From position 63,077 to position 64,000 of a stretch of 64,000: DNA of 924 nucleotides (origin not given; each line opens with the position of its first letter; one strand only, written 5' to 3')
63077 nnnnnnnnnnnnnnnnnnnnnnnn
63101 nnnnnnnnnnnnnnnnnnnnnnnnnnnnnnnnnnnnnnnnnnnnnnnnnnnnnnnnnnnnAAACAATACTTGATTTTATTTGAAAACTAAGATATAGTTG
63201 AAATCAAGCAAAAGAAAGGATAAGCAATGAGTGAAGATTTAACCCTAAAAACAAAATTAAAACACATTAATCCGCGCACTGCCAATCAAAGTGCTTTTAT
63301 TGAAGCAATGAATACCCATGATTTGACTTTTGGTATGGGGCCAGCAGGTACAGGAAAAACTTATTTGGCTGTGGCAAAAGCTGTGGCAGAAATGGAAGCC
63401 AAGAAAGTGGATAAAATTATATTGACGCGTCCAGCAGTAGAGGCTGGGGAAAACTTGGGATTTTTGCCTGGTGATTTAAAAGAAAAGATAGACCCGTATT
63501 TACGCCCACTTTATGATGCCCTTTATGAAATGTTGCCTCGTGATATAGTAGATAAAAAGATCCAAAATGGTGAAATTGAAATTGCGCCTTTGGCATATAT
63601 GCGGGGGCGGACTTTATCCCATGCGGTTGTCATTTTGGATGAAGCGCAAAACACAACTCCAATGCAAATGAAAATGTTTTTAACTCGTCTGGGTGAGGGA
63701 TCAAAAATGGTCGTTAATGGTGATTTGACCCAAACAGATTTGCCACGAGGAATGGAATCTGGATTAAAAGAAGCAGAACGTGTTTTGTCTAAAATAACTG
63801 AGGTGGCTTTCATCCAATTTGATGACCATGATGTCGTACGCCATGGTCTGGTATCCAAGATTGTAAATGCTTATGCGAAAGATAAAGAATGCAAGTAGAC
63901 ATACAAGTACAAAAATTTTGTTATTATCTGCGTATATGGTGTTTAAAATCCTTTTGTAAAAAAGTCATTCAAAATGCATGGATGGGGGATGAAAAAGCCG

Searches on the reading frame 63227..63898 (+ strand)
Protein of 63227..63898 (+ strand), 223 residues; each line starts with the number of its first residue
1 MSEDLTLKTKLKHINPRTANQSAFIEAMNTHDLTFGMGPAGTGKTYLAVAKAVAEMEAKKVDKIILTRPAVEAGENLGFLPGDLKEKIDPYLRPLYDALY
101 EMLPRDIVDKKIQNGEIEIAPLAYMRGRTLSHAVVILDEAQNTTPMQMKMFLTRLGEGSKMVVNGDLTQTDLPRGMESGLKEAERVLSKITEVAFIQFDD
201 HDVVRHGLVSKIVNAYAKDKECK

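Call 30: find_encoding_contigs(protein=window:63227-63898:+, flank=10000, max_places=1)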
Protein window:63227-63898:+ (223 aa): 5 contigs read that carry it; 1 place shown.
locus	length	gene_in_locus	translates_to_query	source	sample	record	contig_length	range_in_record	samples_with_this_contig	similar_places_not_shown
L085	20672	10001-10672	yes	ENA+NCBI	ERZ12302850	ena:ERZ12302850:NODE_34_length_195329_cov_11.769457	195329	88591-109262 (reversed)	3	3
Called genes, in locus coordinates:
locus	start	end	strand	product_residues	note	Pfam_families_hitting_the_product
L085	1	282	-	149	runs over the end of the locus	PF00857:Isochorismatase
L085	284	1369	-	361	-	PF03702:AnmK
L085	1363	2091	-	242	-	PF01553:Acyltransferase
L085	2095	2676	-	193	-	PF02698:DUF218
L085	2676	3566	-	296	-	-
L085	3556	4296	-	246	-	PF00005:ABC_tran, PF13304:AAA_21 (faint)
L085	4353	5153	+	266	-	PF13717:Zn_ribbon_4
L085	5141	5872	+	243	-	-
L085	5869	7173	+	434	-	PF00919:UPF0004, PF04055:Radical_SAM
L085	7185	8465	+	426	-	-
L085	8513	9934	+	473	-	-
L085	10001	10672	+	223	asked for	PF02562:PhoH, PF13245:AAA_19 (weak), PF13604:AAA_30 (weak)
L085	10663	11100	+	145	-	PF02130:YbeY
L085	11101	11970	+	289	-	PF00571:CBS, PF03471:CorC_HlyC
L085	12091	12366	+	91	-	-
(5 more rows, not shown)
